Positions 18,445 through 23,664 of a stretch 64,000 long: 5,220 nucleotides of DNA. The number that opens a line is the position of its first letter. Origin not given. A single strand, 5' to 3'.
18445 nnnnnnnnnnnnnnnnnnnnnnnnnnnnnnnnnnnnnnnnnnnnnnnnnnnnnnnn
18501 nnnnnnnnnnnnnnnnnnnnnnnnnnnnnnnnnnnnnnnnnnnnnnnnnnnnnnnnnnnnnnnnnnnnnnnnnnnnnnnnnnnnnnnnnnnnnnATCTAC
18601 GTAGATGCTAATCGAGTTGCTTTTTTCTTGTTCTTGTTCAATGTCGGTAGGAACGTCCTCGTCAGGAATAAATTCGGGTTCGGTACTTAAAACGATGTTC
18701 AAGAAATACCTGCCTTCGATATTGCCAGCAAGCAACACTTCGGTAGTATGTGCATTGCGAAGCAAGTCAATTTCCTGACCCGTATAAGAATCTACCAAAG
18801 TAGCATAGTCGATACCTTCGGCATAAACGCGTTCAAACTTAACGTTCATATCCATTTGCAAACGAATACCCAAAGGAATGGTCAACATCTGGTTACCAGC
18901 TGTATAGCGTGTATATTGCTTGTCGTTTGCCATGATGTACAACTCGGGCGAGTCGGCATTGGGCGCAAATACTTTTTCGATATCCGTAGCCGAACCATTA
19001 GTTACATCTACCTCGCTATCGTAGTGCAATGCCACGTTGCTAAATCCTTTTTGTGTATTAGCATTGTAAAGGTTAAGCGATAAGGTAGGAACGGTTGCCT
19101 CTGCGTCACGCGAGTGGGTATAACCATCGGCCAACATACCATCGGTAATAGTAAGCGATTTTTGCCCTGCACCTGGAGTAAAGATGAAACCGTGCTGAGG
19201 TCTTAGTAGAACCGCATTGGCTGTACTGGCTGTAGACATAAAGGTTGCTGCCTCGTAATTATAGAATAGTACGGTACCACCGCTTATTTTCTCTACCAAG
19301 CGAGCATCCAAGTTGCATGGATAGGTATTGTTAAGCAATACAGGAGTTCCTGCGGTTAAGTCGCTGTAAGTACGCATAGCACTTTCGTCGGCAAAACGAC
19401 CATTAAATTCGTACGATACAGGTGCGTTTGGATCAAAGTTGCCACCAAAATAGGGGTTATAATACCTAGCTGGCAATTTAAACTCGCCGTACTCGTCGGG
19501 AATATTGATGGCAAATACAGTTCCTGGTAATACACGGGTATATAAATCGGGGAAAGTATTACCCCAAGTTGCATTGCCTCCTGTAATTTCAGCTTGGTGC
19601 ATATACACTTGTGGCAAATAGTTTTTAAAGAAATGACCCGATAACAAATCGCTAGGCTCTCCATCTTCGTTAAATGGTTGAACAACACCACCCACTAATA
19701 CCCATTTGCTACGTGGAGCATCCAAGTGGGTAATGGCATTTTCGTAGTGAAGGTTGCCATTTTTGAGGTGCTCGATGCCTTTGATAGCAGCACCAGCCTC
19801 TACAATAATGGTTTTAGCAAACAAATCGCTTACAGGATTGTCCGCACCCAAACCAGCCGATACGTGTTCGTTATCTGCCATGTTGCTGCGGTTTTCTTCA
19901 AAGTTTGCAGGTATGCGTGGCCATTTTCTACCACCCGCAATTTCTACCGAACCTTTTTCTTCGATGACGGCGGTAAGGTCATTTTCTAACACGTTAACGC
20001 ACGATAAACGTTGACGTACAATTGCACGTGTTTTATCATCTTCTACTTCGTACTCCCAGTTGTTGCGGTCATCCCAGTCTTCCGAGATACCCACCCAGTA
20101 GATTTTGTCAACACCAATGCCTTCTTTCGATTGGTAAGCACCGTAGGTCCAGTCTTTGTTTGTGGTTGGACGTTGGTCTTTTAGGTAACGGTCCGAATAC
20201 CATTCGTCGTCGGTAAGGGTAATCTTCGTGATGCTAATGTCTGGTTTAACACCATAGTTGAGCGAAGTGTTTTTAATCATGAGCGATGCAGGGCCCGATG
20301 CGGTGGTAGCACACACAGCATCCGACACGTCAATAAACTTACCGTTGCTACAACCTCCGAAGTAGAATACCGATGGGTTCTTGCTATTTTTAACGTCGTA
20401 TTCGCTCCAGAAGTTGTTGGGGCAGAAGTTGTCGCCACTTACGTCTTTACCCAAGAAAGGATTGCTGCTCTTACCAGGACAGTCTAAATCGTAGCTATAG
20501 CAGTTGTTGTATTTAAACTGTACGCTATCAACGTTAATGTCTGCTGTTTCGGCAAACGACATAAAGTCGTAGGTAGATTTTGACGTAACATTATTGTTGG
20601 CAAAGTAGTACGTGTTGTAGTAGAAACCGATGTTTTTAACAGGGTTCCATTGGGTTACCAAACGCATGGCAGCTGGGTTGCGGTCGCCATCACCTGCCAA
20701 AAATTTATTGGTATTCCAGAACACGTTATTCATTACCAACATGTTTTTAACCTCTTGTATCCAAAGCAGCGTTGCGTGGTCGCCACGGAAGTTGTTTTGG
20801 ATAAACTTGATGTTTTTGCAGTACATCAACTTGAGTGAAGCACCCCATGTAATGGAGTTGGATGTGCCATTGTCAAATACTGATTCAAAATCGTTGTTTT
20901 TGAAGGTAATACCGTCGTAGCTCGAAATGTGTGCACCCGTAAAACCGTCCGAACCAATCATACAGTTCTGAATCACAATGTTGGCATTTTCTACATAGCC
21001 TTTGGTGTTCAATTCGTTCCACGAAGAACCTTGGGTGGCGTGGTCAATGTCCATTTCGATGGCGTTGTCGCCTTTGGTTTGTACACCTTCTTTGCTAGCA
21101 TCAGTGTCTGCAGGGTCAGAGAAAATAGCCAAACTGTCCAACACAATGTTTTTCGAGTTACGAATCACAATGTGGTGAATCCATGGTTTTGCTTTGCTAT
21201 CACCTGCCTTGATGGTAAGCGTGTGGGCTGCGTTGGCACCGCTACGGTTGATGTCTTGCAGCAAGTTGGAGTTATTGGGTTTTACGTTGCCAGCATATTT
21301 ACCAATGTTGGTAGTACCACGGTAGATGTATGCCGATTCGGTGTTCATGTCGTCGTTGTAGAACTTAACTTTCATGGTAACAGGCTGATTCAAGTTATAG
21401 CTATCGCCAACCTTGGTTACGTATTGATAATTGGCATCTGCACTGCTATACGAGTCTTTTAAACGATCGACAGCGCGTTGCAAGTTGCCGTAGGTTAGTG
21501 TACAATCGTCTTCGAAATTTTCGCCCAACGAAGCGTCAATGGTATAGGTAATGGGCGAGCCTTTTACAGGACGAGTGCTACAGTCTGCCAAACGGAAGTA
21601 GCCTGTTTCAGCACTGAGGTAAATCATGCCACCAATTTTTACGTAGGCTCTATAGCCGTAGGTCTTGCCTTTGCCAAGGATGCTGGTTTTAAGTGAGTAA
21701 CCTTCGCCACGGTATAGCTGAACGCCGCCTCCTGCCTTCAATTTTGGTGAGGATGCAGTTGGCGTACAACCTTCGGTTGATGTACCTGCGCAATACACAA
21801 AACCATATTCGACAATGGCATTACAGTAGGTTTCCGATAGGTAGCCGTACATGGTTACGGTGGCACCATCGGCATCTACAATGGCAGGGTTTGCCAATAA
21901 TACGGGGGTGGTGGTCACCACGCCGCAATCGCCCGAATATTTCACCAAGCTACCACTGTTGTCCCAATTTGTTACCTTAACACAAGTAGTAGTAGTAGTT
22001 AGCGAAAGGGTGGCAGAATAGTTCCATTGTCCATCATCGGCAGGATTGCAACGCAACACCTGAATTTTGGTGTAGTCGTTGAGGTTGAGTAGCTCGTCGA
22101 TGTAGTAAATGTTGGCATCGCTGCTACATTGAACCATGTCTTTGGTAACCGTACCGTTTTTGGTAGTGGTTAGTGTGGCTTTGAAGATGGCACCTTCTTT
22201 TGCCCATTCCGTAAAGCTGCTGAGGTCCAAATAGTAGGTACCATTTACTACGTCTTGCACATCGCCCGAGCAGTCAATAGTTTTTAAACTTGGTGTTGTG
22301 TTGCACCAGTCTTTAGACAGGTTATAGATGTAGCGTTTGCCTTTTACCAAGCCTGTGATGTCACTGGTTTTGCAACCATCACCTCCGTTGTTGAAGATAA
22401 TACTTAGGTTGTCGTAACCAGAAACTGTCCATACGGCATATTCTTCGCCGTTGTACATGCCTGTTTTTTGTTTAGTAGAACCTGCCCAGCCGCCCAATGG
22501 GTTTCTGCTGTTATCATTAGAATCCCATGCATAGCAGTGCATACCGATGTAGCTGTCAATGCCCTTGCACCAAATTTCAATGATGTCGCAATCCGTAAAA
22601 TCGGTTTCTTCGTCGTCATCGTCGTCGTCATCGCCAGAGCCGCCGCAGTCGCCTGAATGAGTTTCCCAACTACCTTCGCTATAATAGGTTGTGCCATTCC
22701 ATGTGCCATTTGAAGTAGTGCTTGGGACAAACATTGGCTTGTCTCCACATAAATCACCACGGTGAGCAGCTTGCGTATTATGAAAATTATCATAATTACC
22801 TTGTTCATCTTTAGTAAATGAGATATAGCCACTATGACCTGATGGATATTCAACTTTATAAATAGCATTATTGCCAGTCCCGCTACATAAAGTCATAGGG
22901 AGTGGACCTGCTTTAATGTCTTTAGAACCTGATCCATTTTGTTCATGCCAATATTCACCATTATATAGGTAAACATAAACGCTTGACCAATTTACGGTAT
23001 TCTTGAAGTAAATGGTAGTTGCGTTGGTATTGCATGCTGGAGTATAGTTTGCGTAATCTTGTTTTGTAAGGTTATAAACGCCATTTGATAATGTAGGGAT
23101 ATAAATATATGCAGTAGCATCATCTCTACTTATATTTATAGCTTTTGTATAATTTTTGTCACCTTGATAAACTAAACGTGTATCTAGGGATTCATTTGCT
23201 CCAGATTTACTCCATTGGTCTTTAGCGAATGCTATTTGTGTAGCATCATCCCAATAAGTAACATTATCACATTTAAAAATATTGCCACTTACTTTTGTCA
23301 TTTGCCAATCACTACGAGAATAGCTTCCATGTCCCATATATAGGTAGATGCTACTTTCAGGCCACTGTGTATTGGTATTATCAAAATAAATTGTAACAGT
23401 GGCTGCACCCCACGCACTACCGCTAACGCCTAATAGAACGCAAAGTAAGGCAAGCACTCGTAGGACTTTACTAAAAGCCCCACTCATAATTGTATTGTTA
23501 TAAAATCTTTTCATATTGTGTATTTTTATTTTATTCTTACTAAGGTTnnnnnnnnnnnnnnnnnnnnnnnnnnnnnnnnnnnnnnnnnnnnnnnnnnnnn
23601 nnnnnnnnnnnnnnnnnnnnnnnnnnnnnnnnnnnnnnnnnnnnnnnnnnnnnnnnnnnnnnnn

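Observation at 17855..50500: Triplicated three-component module: CotH-kinase-like giant, beta-helix T9SS giant, and small Cys-rich membrane-anchored protein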

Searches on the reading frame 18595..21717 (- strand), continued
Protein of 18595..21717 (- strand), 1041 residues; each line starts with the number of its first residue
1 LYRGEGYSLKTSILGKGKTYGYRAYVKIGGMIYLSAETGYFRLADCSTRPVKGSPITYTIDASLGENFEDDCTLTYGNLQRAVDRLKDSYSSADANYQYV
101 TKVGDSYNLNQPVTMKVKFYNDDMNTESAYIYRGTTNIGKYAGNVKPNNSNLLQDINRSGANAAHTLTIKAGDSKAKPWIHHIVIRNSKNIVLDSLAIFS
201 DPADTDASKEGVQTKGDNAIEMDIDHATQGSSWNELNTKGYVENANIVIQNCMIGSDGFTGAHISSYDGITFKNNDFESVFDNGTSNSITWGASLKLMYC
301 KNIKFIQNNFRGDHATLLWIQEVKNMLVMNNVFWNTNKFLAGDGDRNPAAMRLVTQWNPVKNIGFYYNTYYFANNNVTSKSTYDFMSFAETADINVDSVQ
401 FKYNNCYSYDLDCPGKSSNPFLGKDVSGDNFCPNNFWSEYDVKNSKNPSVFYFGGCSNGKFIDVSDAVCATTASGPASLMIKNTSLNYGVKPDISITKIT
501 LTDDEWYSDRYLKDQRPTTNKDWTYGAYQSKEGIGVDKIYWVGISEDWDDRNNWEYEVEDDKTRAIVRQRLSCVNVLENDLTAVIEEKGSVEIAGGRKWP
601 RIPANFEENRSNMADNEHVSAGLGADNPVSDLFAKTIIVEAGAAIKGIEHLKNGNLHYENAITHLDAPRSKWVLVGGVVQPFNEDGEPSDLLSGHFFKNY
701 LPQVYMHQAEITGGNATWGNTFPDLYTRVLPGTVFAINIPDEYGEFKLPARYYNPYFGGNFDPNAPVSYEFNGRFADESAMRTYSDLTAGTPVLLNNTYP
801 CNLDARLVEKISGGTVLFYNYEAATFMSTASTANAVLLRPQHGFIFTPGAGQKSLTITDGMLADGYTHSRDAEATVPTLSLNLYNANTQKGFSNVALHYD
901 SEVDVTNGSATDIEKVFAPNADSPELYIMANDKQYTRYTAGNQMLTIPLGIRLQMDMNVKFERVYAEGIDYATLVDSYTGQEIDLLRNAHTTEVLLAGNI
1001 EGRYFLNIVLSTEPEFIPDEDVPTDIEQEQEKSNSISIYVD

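Call 78: fold_search(model_id=the predicted structure, library=viral)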
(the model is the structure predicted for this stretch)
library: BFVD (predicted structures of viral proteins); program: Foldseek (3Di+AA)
matches with E <= 10: 359; with E <= 0.001: 13
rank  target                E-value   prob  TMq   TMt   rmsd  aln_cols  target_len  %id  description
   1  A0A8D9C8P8            4.3e-09  1.00  0.14  0.24  19.5       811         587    9  Putative hemin binding protein [uncultured marine phage]
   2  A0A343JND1            6.9e-06  0.99  0.13  0.17  24.2       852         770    9  Neck passage structure [Lactococcus phage 96603]
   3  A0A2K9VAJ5            9.7e-06  1.00  0.14  0.23  18.0       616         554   10  Uncharacterized protein [Klebsiella phage vB_KpnM_KpS110]
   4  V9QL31                7.6e-05  1.00  0.16  0.26  15.4       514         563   10  (no name in the UniProt tables at hand)
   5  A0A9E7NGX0            7.6e-05  0.99  0.18  0.27  32.4       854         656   10  (no name in the UniProt tables at hand)
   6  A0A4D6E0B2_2          1.7e-04  0.51  0.12  0.12  30.8       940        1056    9  (no name in the UniProt tables at hand)
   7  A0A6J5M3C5            2.2e-04  0.99  0.14  0.22  20.8       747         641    7  Pectate lyase superfamily protein [uncultured Caudovirales phage]
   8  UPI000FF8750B         3.7e-04  0.90  0.14  0.22  24.7       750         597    9  (no name look-up for this kind of identifier)
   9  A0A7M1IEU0            4.7e-04  0.66  0.10  0.11  16.5       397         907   11  Depolymerase [Klebsiella phage MMBB]
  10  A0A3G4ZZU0            7.2e-04  0.99  0.16  0.24  22.3       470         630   10  Right handed beta helix domain-containing protein [Harvfovirus sp.]
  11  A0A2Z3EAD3            7.2e-04  0.80  0.12  0.17  15.2       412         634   12  (no name in the UniProt tables at hand)
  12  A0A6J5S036            8.7e-04  1.00  0.19  0.32  14.1       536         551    9  Pectate lyase superfamily protein [uncultured Caudovirales phage]
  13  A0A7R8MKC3            9.6e-04  0.82  0.12  0.14  22.5       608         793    9  Putative EPS-depolymerase [Klebsiella phage vB_KvM-Eowyn]
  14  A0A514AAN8            1.2e-03  0.87  0.12  0.17  15.4       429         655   12  Pre-neck appendage protein [Bacillus phage Karezi]
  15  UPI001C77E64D         1.3e-03  0.99  0.13  0.23  15.4       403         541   12  (no name look-up for this kind of identifier)
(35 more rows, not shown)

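Call 79: search_protein_families(library=pfam, proteins=[L036:2-2962:+, L036:2901-4643:+, L036:5809-8847:+, L037:610-3645:+, L037:3623-5335:+, L037:6263-8872:+, L038:1903-4602:+, L038:5999-7702:+, L046:6048-8180:+, L039:621-2036:+], max_evalue=0.001)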
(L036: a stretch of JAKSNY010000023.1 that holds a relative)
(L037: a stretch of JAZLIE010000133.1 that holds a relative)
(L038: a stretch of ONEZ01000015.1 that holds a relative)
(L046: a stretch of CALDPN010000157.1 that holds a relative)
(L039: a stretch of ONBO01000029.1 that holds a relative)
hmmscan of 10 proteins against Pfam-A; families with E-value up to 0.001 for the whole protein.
L036:2-2962:+ (987 aa): 13 families
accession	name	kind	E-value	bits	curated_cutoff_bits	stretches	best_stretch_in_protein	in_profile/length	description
PF13174.12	TPR_6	-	3.3e-36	121.9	26.3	0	625-657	1-33/33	Tetratricopeptide repeat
PF13432.12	TPR_16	-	8.4e-27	93.7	32.7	1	750-800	11-58/65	Tetratricopeptide repeat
PF07719.23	TPR_2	-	5.7e-26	88.9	27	0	776-798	4-26/34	Tetratricopeptide repeat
PF14559.12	TPR_19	-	1.9e-25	89.4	25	0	751-805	6-57/68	Tetratricopeptide repeat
PF12895.13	ANAPC3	-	8e-18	64.9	27.2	0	191-244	26-78/82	Anaphase-promoting complex, cyclosome, subunit 3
PF13424.12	TPR_12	-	1.3e-15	57.8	30.1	0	311-355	27-71/77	Tetratricopeptide repeat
PF13428.12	TPR_14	-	1.9e-12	47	23.5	0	665-698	4-37/44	Tetratricopeptide repeat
PF13181.12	TPR_8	-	1.3e-10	41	25.7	0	330-355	2-27/34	Tetratricopeptide repeat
PF00515.34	TPR_1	-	2.6e-09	36.9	27.8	0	775-797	3-25/34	Tetratricopeptide repeat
PF13525.12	YfiO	-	4.2e-09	36.9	25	0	588-657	6-75/203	Outer membrane lipoprotein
PF09976.15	TPR_21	-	2.7e-08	34.2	25.5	0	735-830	38-134/193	Tetratricopeptide repeat-like domain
PF21545.3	T7SS_EccA1_N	-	1.4e-06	28.2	27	0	571-702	113-244/272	T7SS, ESX-1 secretion system protein EccA1, N-terminal domain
PF24575.1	TPR_Slam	-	6.5e-05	23.7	35.2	0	590-660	14-83/104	Surface lipoprotein assembly modifier, N-terminal TPR repeats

L036:2901-4643:+ (581 aa): 0 families

L036:5809-8847:+ (1013 aa): 1 family
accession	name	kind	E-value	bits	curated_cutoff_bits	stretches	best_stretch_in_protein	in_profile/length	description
PF16820.11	PKD_3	-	3.6e-05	24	26.3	0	660-712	14-65/68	PKD-like domain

L037:610-3645:+ (1012 aa): 22 families
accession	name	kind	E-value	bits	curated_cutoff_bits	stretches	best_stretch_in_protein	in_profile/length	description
PF13174.12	TPR_6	-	3.4e-44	146.9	26.3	0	649-680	1-32/33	Tetratricopeptide repeat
PF13432.12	TPR_16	-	7.8e-37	125.8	32.7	2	465-523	3-57/65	Tetratricopeptide repeat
PF07719.23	TPR_2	-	5.6e-31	104.5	27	0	536-565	1-30/34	Tetratricopeptide repeat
PF14559.12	TPR_19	-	2.6e-26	92.2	25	0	470-525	2-53/68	Tetratricopeptide repeat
PF12895.13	ANAPC3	-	7.1e-23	81.1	27.2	3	311-370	24-81/82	Anaphase-promoting complex, cyclosome, subunit 3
PF13424.12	TPR_12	-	5.8e-22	78.1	30.1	0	497-561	3-70/77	Tetratricopeptide repeat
PF00515.34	TPR_1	-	5e-20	70.8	27.8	0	313-338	4-29/34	Tetratricopeptide repeat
PF13181.12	TPR_8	-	7e-19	66.8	25.7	0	347-374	3-30/34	Tetratricopeptide repeat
PF13428.12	TPR_14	-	6.3e-17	60.8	23.5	0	802-832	4-35/44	Tetratricopeptide repeat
PF13176.12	TPR_7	-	2.2e-10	40.2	27.9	0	650-682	1-34/36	Tetratricopeptide repeat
PF13525.12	YfiO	-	7.7e-10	39.3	25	1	458-668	4-198/203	Outer membrane lipoprotein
PF25062.1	ARM_TT21_N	-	8.3e-10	39.2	40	1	159-339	18-197/222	Tetratricopeptide repeat protein 21 N-terminal ARM repeat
PF09976.15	TPR_21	-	1.2e-09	38.6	25.5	0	614-714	42-141/193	Tetratricopeptide repeat-like domain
PF10602.15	RPN7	-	1.1e-07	32.2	29.6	0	400-487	52-141/174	26S proteasome subunit RPN7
PF25063.1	ARM_TT21_C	-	4.2e-07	30.5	35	0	385-556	23-184/209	Tetratricopeptide repeat protein 21 C-terminal ARM domain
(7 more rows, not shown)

L037:3623-5335:+ (571 aa): 0 families

L037:6263-8872:+ (870 aa): 3 families
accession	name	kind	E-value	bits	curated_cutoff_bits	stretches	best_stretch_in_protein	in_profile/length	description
PF16820.11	PKD_3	-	7.9e-07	29.3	26.3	0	521-570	18-66/68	PKD-like domain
PF00801.26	PKD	-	0.00052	20.4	23.5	1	509-586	2-79/80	PKD domain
PF13927.12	Ig_3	-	0.00056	20.8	30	0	595-650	4-60/78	Immunoglobulin domain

L038:1903-4602:+ (900 aa): 14 families
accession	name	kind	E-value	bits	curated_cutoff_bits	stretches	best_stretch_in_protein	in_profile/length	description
PF13424.12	TPR_12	-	9.5e-13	48.6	30.1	2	326-392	4-74/77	Tetratricopeptide repeat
PF07719.23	TPR_2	-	5.5e-12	45.3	27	0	327-353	3-29/34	Tetratricopeptide repeat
PF13432.12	TPR_16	-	1.3e-10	41.9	32.7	2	221-281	2-60/65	Tetratricopeptide repeat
PF13181.12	TPR_8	-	6.4e-10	38.8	25.7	1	326-355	2-31/34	Tetratricopeptide repeat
PF13428.12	TPR_14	-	1e-07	32.3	23.5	0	326-353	2-29/44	Tetratricopeptide repeat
PF13374.12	TPR_10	-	5e-07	30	27.5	0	328-357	5-34/42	Tetratricopeptide repeat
PF25063.1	ARM_TT21_C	-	6.5e-07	29.9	35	1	289-392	55-158/209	Tetratricopeptide repeat protein 21 C-terminal ARM domain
PF09976.15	TPR_21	-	1.3e-06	28.7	25.5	1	109-248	44-178/193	Tetratricopeptide repeat-like domain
PF13174.12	TPR_6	-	1.5e-06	28.9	26.3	0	328-353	3-28/33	Tetratricopeptide repeat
PF00515.34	TPR_1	-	1.7e-06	28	27.8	0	327-353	3-29/34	Tetratricopeptide repeat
PF12895.13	ANAPC3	-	2.7e-06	28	27.2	0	198-277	8-81/82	Anaphase-promoting complex, cyclosome, subunit 3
PF13176.12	TPR_7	-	5.1e-06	26.6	27.9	0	365-393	1-29/36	Tetratricopeptide repeat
PF14559.12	TPR_19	-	7e-06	26.7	25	0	226-282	1-55/68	Tetratricopeptide repeat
PF25058.1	ARM_TT21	-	0.00042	20.7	27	0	213-282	4-67/155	Tetratricopeptide repeat protein 21 ARM repeat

L038:5999-7702:+ (568 aa): 0 families

L046:6048-8180:+ (711 aa): 2 families
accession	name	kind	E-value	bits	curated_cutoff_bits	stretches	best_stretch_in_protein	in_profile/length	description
PF00041.27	fn3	-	9.4e-12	45.4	25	1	190-267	7-74/84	Fibronectin type III domain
PF16893.11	fn3_2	-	0.00069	20.2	27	0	391-470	8-87/89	Fibronectin type III domain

L039:621-2036:+ (472 aa): 0 families

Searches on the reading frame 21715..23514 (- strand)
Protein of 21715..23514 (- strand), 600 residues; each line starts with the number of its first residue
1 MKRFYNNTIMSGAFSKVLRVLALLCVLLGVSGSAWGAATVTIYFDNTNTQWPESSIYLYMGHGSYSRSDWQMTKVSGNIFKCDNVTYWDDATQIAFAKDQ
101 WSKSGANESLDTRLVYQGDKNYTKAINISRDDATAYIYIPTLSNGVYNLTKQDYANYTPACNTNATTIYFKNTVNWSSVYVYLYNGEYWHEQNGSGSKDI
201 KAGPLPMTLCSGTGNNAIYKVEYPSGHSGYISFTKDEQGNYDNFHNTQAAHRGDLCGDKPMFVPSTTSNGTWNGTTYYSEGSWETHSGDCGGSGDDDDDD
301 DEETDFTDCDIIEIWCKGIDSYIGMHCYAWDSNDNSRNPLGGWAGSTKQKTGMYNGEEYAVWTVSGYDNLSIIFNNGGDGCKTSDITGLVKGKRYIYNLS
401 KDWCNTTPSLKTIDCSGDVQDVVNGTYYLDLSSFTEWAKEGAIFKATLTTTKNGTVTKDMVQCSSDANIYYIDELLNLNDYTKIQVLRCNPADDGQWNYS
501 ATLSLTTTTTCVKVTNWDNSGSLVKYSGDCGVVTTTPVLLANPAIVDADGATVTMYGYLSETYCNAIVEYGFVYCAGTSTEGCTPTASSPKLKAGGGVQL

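Call 75: search_protein_families(library=pfam, proteins=[window:21715-23514:-], max_evalue=1)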
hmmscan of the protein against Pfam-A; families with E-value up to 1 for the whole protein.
window:21715-23514:- (600 aa): 3 families
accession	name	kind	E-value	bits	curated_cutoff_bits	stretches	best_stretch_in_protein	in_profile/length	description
PF16738.10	CBM26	-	7.9e-06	26.4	28.1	2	323-386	10-68/70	Starch-binding module 26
PF00877.26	NLPC_P60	-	0.057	13.8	23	0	407-455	10-55/105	NlpC/P60 family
PF20521.3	DUF6736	-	0.19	12.2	27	1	382-414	51-83/129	Family of unknown function (DUF6736)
